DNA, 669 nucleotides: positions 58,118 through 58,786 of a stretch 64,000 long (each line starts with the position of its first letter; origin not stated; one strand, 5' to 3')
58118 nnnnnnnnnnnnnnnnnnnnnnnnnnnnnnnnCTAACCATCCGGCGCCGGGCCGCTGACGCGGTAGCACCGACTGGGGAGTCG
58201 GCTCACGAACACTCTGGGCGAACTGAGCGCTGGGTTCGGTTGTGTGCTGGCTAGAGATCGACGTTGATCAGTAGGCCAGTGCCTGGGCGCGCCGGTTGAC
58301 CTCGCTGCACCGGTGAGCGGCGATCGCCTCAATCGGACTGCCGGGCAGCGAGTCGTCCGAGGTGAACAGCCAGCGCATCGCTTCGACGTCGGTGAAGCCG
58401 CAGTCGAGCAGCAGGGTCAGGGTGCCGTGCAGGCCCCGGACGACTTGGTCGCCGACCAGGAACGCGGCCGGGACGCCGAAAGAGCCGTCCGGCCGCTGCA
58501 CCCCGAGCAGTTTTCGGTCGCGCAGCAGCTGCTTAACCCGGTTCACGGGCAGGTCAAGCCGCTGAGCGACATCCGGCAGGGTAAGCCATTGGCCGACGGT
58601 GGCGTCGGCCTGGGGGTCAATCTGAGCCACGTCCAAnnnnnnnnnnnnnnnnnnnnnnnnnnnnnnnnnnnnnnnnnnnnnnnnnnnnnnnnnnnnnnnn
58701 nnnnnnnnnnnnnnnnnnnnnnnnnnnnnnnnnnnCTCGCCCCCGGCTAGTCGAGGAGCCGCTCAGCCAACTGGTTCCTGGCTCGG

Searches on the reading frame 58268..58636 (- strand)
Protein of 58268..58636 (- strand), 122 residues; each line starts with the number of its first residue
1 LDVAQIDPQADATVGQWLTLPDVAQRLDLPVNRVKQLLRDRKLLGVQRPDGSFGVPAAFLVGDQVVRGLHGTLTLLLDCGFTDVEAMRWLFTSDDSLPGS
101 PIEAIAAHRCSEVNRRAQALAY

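Call 23: find_homologous_proteins(query=window:58271-58636:-, max_evalue=1e-10)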
Query window:58271-58636:- (122 aa): 2193 proteins with E <= 1e-10 among 2209 candidates; the best 120 are listed.
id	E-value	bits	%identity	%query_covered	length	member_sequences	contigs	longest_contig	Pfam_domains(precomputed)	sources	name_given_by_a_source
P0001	4.2e-74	264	99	100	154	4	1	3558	PF21531.4,PF18367.7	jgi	jgi:hypothetical protein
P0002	9.4e-70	250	93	100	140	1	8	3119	PF21531.4,PF18367.7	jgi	jgi:hypothetical protein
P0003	7.4e-69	247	93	98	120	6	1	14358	PF21531.4,PF18367.7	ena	-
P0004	8.9e-69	247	93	100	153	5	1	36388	PF21531.4,PF18367.7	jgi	jgi:Rv2175c C-terminal domain of unknown function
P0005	2.8e-68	246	93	98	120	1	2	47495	PF21531.4,PF18367.7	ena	-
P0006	5.5e-68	245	93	98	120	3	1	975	PF21531.4,PF18367.7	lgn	-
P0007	2.2e-66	239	89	100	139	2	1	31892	PF21531.4,PF18367.7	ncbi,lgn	-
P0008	2.6e-66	239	92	98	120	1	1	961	PF21531.4,PF18367.7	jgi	jgi:hypothetical protein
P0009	6.1e-66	238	86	100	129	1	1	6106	PF21531.4,PF18367.7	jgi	jgi:hypothetical protein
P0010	2.9e-65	236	89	98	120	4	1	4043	PF21531.4,PF18367.7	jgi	jgi:Rv2175c C-terminal domain of unknown function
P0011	3.1e-65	236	88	100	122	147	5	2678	PF21531.4,PF18367.7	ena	-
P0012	3.9e-65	235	87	100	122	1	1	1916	PF21531.4,PF18367.7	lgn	-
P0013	4.0e-65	235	87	100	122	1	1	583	PF21531.4,PF18367.7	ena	-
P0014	4.3e-65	235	87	100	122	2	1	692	PF21531.4,PF18367.7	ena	-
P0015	6.5e-65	235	88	100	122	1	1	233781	PF21531.4,PF18367.7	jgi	jgi:hypothetical protein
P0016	7.0e-65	235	88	99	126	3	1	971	PF21531.4,PF18367.7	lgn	-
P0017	1.1e-64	234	88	98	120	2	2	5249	PF21531.4,PF18367.7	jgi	jgi:hypothetical protein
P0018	1.2e-64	234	85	100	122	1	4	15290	PF21531.4,PF18367.7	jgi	jgi:hypothetical protein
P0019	1.3e-64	234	86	99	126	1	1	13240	PF21531.4,PF18367.7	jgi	jgi:Rv2175c C-terminal domain of unknown function/DNA-binding protein Rv2175c, wHTH domain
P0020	1.4e-64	234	87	100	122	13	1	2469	PF21531.4,PF18367.7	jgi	-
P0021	1.6e-64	233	86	100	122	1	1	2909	PF21531.4,PF18367.7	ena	-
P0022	1.6e-64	233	88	98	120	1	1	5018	PF21531.4,PF18367.7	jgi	jgi:Rv2175c C-terminal domain of unknown function/DNA-binding protein Rv2175c, wHTH domain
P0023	1.7e-64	233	86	100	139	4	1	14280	PF21531.4,PF18367.7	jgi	-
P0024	1.9e-64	233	87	100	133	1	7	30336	PF21531.4,PF18367.7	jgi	-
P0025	2.1e-64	233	86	100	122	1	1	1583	PF21531.4,PF18367.7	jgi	-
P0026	2.7e-64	233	86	98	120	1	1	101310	PF21531.4,PF18367.7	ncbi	-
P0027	2.8e-64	233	86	100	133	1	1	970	PF21531.4,PF18367.7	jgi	jgi:hypothetical protein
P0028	3.1e-64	232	87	100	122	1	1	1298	PF21531.4,PF18367.7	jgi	jgi:hypothetical protein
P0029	3.4e-64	232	86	99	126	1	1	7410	PF21531.4,PF18367.7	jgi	jgi:hypothetical protein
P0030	3.5e-64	232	86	99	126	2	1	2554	PF21531.4,PF18367.7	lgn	-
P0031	3.6e-64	232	87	100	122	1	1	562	PF21531.4,PF18367.7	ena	-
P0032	3.6e-64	232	87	98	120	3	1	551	PF21531.4,PF18367.7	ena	-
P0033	3.7e-64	232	88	99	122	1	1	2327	PF21531.4,PF18367.7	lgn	-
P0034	3.9e-64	232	87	98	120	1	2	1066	PF21531.4,PF18367.7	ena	-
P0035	3.9e-64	232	86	100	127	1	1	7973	PF21531.4,PF18367.7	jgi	jgi:hypothetical protein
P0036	3.9e-64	232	87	98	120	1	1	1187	PF21531.4,PF18367.7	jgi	jgi:hypothetical protein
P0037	4.0e-64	232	88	98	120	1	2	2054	PF21531.4,PF18367.7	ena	-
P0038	4.1e-64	232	87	100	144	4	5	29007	PF21531.4,PF18367.7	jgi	jgi:hypothetical protein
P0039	4.9e-64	232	85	100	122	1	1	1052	PF21531.4,PF18367.7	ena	-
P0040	7.4e-64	231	85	100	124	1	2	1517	PF21531.4,PF18367.7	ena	-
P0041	7.4e-64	231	88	98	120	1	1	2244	PF21531.4,PF18367.7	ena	-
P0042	8.2e-64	231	86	100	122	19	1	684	PF21531.4,PF18367.7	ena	-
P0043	9.6e-64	231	84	100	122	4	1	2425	PF21531.4,PF18367.7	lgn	-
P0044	1.1e-63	231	86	98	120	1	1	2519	PF21531.4,PF18367.7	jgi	jgi:hypothetical protein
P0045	1.2e-63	231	85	100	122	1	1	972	PF21531.4,PF18367.7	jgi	jgi:hypothetical protein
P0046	1.2e-63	231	84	100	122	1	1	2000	PF21531.4,PF18367.7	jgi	-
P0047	1.3e-63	230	86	98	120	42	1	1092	PF21531.4,PF18367.7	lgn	-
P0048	1.4e-63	230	84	100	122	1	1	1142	PF21531.4,PF18367.7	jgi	jgi:hypothetical protein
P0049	1.6e-63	230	88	98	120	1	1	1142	PF21531.4,PF18367.7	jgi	-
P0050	1.8e-63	230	84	100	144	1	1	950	PF21531.4,PF18367.7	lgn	-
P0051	1.9e-63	230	84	100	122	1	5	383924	PF21531.4,PF18367.7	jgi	jgi:hypothetical protein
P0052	1.9e-63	230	86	98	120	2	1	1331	PF21531.4,PF18367.7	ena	-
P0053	2.0e-63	230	83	100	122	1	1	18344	PF21531.4,PF18367.7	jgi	-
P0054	2.0e-63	230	86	98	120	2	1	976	PF21531.4,PF18367.7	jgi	jgi:hypothetical protein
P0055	2.0e-63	230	86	98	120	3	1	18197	PF21531.4,PF18367.7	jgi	jgi:hypothetical protein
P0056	2.0e-63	230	86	98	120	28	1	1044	PF21531.4,PF18367.7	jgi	jgi:Rv2175c C-terminal domain of unknown function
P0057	2.1e-63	230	85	98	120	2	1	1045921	PF21531.4,PF18367.7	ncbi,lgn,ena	-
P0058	2.1e-63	230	86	98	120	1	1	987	PF21531.4,PF18367.7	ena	-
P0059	2.3e-63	230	84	100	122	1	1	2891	PF21531.4,PF18367.7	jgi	jgi:hypothetical protein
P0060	2.3e-63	230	84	100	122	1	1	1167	PF21531.4,PF18367.7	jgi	jgi:Rv2175c C-terminal domain of unknown function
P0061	2.4e-63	230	84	100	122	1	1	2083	PF21531.4,PF18367.7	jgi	jgi:Rv2175c C-terminal domain of unknown function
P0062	2.4e-63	230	87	98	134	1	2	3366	PF21531.4,PF18367.7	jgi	-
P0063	2.7e-63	229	87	98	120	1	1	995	PF21531.4,PF18367.7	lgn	-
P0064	2.8e-63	229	87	98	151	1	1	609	PF21531.4,PF18367.7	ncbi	-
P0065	2.9e-63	229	86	100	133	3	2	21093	PF21531.4,PF18367.7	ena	-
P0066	3.2e-63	229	85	100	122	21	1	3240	PF21531.4,PF18367.7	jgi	-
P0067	3.5e-63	229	85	98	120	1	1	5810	PF21531.4,PF18367.7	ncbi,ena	-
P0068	3.5e-63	229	87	98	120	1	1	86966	PF21531.4,PF18367.7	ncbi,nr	ncbi:MAG TPA: Rv2175c family DNA-binding protein [Streptosporangiaceae bacterium]|nr:Rv2175c family 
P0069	3.6e-63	229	85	98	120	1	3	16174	PF21531.4,PF18367.7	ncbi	-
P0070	3.7e-63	229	87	98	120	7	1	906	PF21531.4,PF18367.7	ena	-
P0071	3.8e-63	229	86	98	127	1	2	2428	PF21531.4,PF18367.7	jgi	jgi:hypothetical protein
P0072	3.8e-63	229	86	98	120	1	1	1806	PF21531.4,PF18367.7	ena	-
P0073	4.6e-63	229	82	100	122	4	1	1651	PF21531.4,PF18367.7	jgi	jgi:uncharacterized protein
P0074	4.7e-63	229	86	98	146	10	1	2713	PF21531.4,PF18367.7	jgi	jgi:hypothetical protein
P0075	4.9e-63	229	86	98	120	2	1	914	PF21531.4,PF18367.7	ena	-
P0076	5.5e-63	228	85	100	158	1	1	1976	PF21531.4,PF18367.7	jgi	jgi:Rv2175c C-terminal domain of unknown function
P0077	7.4e-63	228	85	98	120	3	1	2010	PF21531.4,PF18367.7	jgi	jgi:Rv2175c C-terminal domain of unknown function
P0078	7.8e-63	228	88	98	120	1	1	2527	PF21531.4,PF18367.7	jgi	-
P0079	7.9e-63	228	87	98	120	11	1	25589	PF21531.4,PF18367.7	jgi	jgi:hypothetical protein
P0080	7.9e-63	228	86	100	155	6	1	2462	PF21531.4,PF18367.7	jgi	-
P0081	8.2e-63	228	85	100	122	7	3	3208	PF21531.4,PF18367.7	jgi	jgi:hypothetical protein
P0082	9.6e-63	228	84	98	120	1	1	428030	PF21531.4,PF18367.7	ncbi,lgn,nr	ncbi:MAG TPA: Rv2175c family DNA-binding protein [Streptosporangiaceae bacterium]|nr:Rv2175c family 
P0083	1.0e-62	228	86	98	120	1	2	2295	PF21531.4,PF18367.7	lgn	-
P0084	1.1e-62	227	85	100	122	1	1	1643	PF21531.4,PF18367.7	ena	-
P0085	1.3e-62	227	84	100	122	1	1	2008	PF21531.4,PF18367.7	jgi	jgi:hypothetical protein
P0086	1.5e-62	227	85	98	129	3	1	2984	PF21531.4,PF18367.7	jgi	jgi:Rv2175c C-terminal domain of unknown function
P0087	1.9e-62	227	85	100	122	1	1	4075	PF21531.4,PF18367.7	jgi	jgi:Rv2175c C-terminal domain of unknown function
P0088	1.9e-62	227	87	99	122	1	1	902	PF21531.4,PF18367.7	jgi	jgi:hypothetical protein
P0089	2.0e-62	227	84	98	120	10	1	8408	PF21531.4,PF18367.7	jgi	jgi:hypothetical protein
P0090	2.0e-62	227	85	100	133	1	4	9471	PF21531.4,PF18367.7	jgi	jgi:hypothetical protein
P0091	2.0e-62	227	84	100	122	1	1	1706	PF21531.4,PF18367.7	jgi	-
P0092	2.0e-62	227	87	98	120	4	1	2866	PF21531.4,PF18367.7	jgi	-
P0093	2.1e-62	227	84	100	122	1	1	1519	PF21531.4,PF18367.7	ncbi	-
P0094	2.3e-62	226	84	100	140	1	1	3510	PF21531.4,PF18367.7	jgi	jgi:hypothetical protein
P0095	2.5e-62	226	85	98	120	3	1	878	PF21531.4,PF18367.7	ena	-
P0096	2.8e-62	226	84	100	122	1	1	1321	PF21531.4,PF18367.7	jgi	-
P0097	3.1e-62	226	85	100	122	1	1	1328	PF21531.4,PF18367.7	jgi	jgi:Rv2175c C-terminal domain of unknown function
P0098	3.2e-62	226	83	99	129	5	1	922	PF21531.4,PF18367.7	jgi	jgi:Rv2175c C-terminal domain of unknown function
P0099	3.9e-62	226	83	98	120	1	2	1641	PF21531.4,PF18367.7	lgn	-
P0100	3.9e-62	226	86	98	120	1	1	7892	PF21531.4,PF18367.7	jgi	jgi:hypothetical protein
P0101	4.4e-62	226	83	100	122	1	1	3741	PF21531.4,PF18367.7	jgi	jgi:hypothetical protein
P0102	5.8e-62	225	85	99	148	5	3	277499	PF21531.4,PF18367.7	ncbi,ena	-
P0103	6.9e-62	225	84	99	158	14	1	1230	PF21531.4,PF18367.7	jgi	-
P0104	7.0e-62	225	85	98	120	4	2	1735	PF21531.4,PF18367.7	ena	-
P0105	8.0e-62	225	86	98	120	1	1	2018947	PF21531.4,PF18367.7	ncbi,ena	-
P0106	8.4e-62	225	87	98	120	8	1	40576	PF21531.4,PF18367.7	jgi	jgi:hypothetical protein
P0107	9.6e-62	224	85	98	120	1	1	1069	PF21531.4,PF18367.7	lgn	-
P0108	9.8e-62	224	86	98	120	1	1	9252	PF21531.4,PF18367.7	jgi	jgi:Rv2175c C-terminal domain of unknown function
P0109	1.0e-61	224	84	98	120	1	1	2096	PF21531.4,PF18367.7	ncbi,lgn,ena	-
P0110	1.0e-61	224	86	98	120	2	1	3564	PF21531.4,PF18367.7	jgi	-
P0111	1.4e-61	224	85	98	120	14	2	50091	PF21531.4,PF18367.7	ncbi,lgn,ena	ncbi:MAG TPA: Rv2175c family DNA-binding protein [Streptosporangiaceae bacterium]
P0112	1.4e-61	224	83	98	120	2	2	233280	PF21531.4,PF18367.7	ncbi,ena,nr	ncbi:MAG TPA: Rv2175c family DNA-binding protein [Streptosporangiaceae bacterium]|nr:Rv2175c family 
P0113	1.4e-61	224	82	100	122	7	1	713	PF21531.4,PF18367.7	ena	-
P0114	1.4e-61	224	86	98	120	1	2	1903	PF21531.4,PF18367.7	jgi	-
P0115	1.5e-61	224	84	98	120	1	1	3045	PF21531.4,PF18367.7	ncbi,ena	-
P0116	1.5e-61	224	84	100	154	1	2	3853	PF21531.4,PF18367.7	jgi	jgi:hypothetical protein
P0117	1.5e-61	224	88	98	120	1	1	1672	PF21531.4,PF18367.7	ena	-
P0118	1.6e-61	224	85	96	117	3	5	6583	PF21531.4,PF18367.7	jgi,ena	-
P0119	2.0e-61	223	83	98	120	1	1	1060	PF21531.4,PF18367.7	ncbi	-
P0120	2.2e-61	223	85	98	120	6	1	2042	PF21531.4,PF18367.7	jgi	jgi:Rv2175c C-terminal domain of unknown function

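Call 24: find_encoding_contigs(protein=P0001, flank=10000, max_places=3)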
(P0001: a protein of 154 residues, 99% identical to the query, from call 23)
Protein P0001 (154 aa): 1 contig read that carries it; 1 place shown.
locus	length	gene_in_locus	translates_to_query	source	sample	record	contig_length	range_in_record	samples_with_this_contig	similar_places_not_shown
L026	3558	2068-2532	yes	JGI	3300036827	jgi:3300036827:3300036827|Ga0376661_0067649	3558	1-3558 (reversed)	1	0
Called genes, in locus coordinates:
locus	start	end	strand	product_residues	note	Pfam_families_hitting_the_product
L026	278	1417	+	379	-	PF07992:Pyr_redox_2, PF00070:Pyr_redox, PF14759:Reductase_C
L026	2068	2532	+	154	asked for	PF21531:Rv2175c_wHTH, PF18367:Rv2175c_C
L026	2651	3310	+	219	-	PF02581:TMP-TENI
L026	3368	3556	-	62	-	?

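Call 25: find_encoding_contigs(protein=P0004, flank=10000, max_places=3)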
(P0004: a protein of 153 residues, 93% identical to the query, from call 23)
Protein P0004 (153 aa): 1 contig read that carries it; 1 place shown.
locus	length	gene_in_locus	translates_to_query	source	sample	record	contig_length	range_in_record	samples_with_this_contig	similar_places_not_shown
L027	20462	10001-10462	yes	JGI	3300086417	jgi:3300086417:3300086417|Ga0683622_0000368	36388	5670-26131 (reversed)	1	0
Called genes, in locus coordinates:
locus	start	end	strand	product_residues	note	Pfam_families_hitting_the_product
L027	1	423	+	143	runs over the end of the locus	PF22381:Staph_reg_Sar_Rot (weak), PF12802:MarR_2, PF01047:MarR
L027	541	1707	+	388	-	PF22025:ThiI_fer, PF02926:THUMP, PF02568:ThiI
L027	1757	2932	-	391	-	PF18152:DAHP_snth_FXD, PF00793:DAHP_synth_1, PF03102:NeuB (weak)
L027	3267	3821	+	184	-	PF00174:Oxidored_molyb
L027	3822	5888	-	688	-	PF00069:Pkinase, PF01636:APH (faint), PF07714:PK_Tyr_Ser-Thr, PF03793:PASTA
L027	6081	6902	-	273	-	PF05690:ThiG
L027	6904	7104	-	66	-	PF02597:ThiS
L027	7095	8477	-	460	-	PF00890:FAD_binding_2 (faint), PF01266:DAO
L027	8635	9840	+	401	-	PF01266:DAO (faint), PF07992:Pyr_redox_2, PF00070:Pyr_redox, PF14759:Reductase_C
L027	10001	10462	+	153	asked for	PF21531:Rv2175c_wHTH, PF18367:Rv2175c_C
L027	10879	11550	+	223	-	PF02581:TMP-TENI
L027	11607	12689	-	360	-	PF00348:polyprenyl_synt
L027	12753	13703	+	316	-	PF02219:MTHFR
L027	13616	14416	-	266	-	PF13508:Acetyltransf_7 (weak)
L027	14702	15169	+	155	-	PF18726:HEPN_SAV_6107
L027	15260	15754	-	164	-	PF13560:HTH_31, PF01381:HTH_3, PF21179:BldD-like_C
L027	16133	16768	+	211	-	PF00156:Pribosyltran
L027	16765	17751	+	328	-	PF02729:OTCace_N, PF00185:OTCace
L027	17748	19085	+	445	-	PF01979:Amidohydro_1, PF12890:DHOase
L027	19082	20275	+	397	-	PF00988:CPSase_sm_chain, PF00117:GATase, PF07722:Peptidase_C26 (faint)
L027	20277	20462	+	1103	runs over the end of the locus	PF25596:CPSase_L_D1, PF02222:ATP-grasp (faint), PF02786:CPSase_L_D2, PF07478:Dala_Dala_lig_C (faint), PF02787:CPSase_L_D3, PF25596:CPSase_L_D1, PF02786:CPSase_L_D2, PF02142:MGS, +1 more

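Call 26: find_encoding_contigs(protein=P0005, flank=10000, max_places=3)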
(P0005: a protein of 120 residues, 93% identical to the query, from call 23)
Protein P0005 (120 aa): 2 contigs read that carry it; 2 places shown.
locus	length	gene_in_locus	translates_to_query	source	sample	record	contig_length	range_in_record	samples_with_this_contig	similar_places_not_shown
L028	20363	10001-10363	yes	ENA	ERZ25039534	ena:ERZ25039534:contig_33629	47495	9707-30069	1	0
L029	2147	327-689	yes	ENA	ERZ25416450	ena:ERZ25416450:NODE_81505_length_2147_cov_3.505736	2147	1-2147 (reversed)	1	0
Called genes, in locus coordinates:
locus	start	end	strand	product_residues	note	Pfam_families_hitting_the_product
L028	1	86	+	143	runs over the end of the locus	PF22381:Staph_reg_Sar_Rot (weak), PF12802:MarR_2, PF01047:MarR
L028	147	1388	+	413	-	PF22025:ThiI_fer, PF02926:THUMP, PF02568:ThiI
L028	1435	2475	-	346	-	PF18152:DAHP_snth_FXD, PF00793:DAHP_synth_1, PF03102:NeuB (weak)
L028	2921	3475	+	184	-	PF00174:Oxidored_molyb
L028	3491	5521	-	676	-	PF00069:Pkinase, PF01636:APH (faint), PF07714:PK_Tyr_Ser-Thr, PF03793:PASTA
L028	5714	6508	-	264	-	PF05690:ThiG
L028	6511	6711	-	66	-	PF02597:ThiS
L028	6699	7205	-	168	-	PF01266:DAO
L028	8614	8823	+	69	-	PF07992:Pyr_redox_2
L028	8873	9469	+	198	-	PF07992:Pyr_redox_2, PF14759:Reductase_C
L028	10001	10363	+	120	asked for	PF21531:Rv2175c_wHTH, PF18367:Rv2175c_C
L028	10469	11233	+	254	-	PF02581:TMP-TENI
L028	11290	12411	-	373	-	PF00348:polyprenyl_synt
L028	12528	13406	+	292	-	PF02219:MTHFR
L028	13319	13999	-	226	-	-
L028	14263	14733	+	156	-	PF18726:HEPN_SAV_6107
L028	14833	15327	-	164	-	PF13560:HTH_31, PF01381:HTH_3, PF21179:BldD-like_C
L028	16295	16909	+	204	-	PF02729:OTCace_N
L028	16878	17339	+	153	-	PF00185:OTCace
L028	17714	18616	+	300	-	PF12890:DHOase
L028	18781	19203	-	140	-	-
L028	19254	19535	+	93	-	PF00117:GATase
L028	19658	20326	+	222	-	PF25596:CPSase_L_D1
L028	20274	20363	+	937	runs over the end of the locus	PF02786:CPSase_L_D2, PF07478:Dala_Dala_lig_C (faint), PF15632:ATPgrasp_Ter (faint), PF02787:CPSase_L_D3, PF25596:CPSase_L_D1, PF02786:CPSase_L_D2, PF02142:MGS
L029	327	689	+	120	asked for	PF21531:Rv2175c_wHTH, PF18367:Rv2175c_C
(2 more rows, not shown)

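Call 33: search_protein_families(library=pfam, proteins=[window:58268-58636:-], max_evalue=0.001)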
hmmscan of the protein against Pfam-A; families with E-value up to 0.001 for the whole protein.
window:58268-58636:- (122 aa): 2 families
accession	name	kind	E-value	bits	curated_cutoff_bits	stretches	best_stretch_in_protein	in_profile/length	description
PF18367.6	Rv2175c_C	-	6.6e-26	90.6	26.4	1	66-121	1-56/56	Rv2175c C-terminal domain of unknown function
PF21531.3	Rv2175c_wHTH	-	1.5e-16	60.5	27.1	1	16-60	14-57/57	DNA-binding protein Rv2175c, wHTH domain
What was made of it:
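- Checked: The gene at 58268-58636 (-) is an Rv2175c-family protein (Pfam PF21531 and PF18367, call 33).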

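Call 65: find_encoding_contigs(protein=P0002, flank=3000, max_places=8)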
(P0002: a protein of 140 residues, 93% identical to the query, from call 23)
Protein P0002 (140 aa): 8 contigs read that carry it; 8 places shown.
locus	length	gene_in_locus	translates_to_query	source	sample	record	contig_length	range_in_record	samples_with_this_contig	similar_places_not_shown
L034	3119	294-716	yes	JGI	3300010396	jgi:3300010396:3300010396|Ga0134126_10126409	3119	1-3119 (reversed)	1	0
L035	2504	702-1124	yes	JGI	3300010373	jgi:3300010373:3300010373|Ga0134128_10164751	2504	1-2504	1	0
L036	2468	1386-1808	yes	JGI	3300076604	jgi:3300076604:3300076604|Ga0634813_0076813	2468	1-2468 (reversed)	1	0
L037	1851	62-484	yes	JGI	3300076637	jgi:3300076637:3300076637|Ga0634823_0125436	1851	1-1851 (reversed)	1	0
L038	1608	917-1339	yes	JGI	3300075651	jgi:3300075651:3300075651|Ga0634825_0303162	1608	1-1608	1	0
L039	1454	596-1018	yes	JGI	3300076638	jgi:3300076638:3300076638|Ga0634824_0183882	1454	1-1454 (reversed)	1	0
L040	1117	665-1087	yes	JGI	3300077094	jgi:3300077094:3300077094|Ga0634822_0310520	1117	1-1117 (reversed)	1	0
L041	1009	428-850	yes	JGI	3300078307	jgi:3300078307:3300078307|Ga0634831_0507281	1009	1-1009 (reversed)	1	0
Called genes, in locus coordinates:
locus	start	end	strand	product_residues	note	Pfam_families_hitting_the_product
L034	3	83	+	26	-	?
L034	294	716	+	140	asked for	PF21531:Rv2175c_wHTH, PF18367:Rv2175c_C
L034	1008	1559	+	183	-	PF02581:TMP-TENI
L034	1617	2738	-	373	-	PF00348:polyprenyl_synt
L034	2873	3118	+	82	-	?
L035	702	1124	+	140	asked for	PF21531:Rv2175c_wHTH, PF18367:Rv2175c_C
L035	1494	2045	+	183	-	PF02581:TMP-TENI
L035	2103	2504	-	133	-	?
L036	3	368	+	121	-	?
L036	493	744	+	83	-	-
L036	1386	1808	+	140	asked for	PF21531:Rv2175c_wHTH, PF18367:Rv2175c_C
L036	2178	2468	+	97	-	?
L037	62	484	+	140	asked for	PF21531:Rv2175c_wHTH, PF18367:Rv2175c_C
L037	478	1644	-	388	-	PF01149:Fapy_DNA_glyco, PF06831:H2TH, PF06827:zf-FPG_IleRS (weak)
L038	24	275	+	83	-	-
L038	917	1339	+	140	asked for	PF21531:Rv2175c_wHTH, PF18367:Rv2175c_C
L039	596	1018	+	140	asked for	PF21531:Rv2175c_wHTH, PF18367:Rv2175c_C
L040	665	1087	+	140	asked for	PF21531:Rv2175c_wHTH, PF18367:Rv2175c_C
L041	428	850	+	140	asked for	PF21531:Rv2175c_wHTH, PF18367:Rv2175c_C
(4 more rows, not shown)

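Call 66: find_encoding_contigs(protein=P0003, flank=10000, max_places=3)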
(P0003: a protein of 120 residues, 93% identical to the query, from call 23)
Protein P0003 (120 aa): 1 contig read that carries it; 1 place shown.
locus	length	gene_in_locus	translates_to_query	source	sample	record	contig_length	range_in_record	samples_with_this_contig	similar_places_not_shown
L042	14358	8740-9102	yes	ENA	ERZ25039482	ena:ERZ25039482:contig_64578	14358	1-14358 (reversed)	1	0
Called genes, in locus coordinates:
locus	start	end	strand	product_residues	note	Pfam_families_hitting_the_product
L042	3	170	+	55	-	?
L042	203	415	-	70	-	PF00793:DAHP_synth_1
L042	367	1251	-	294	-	PF18152:DAHP_snth_FXD, PF00793:DAHP_synth_1, PF03102:NeuB (weak)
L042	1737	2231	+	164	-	PF00174:Oxidored_molyb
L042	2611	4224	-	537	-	PF03793:PASTA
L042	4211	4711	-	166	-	PF00069:Pkinase, PF01636:APH (faint), PF07714:PK_Tyr_Ser-Thr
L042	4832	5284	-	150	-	PF05690:ThiG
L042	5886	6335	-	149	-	PF01266:DAO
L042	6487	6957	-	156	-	PF01266:DAO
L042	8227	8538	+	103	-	PF14759:Reductase_C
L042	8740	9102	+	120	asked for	PF21531:Rv2175c_wHTH, PF18367:Rv2175c_C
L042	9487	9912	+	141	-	PF02581:TMP-TENI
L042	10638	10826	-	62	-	PF00348:polyprenyl_synt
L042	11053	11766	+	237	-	PF02219:MTHFR (weak)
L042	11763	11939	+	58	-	PF02219:MTHFR (weak)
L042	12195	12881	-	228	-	-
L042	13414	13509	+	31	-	-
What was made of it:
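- On MITE-like non-autonomous mobile repeat: L042 shows many split genes, so its sequence may contain errors (call 66).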

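Call 88: find_encoding_contigs(protein=P0007, flank=10000, max_places=3)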
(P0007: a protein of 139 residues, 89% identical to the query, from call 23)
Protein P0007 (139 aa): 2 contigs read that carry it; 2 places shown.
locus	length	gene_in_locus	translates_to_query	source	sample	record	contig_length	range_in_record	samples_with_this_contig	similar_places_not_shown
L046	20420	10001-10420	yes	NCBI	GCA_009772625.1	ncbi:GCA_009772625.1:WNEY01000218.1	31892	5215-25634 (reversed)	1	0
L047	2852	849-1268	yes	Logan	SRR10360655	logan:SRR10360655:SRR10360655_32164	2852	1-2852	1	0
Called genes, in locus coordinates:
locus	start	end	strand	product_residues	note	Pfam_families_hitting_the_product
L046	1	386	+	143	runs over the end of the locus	PF22381:Staph_reg_Sar_Rot (weak), PF12802:MarR_2, PF01047:MarR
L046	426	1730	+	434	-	PF22025:ThiI_fer, PF02926:THUMP, PF02568:ThiI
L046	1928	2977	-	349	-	PF18152:DAHP_snth_FXD, PF00793:DAHP_synth_1, PF03102:NeuB (weak)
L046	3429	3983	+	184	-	PF00174:Oxidored_molyb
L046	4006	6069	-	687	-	PF00069:Pkinase, PF01636:APH (faint), PF07714:PK_Tyr_Ser-Thr, PF03793:PASTA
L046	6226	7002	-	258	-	PF05690:ThiG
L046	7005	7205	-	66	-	PF02597:ThiS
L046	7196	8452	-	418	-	PF01266:DAO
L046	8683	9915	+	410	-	PF07992:Pyr_redox_2, PF00070:Pyr_redox, PF14759:Reductase_C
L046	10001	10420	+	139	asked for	PF21531:Rv2175c_wHTH, PF18367:Rv2175c_C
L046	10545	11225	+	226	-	PF02581:TMP-TENI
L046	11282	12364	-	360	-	PF00348:polyprenyl_synt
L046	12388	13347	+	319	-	PF02219:MTHFR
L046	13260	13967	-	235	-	PF13508:Acetyltransf_7 (weak)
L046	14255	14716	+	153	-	PF18726:HEPN_SAV_6107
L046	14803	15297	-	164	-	PF13560:HTH_31, PF01381:HTH_3, PF21179:BldD-like_C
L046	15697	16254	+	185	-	PF00156:Pribosyltran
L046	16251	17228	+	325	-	PF02729:OTCace_N, PF00185:OTCace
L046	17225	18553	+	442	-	PF01979:Amidohydro_1, PF07969:Amidohydro_3 (faint), PF12890:DHOase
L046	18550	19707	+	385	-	PF00988:CPSase_sm_chain, PF00117:GATase, PF07722:Peptidase_C26 (weak)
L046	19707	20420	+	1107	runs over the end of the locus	PF25596:CPSase_L_D1, PF02222:ATP-grasp (faint), PF02786:CPSase_L_D2, PF07478:Dala_Dala_lig_C (faint), PF02787:CPSase_L_D3, PF25596:CPSase_L_D1, PF02786:CPSase_L_D2, PF02142:MGS, +1 more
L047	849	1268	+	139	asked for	PF21531:Rv2175c_wHTH, PF18367:Rv2175c_C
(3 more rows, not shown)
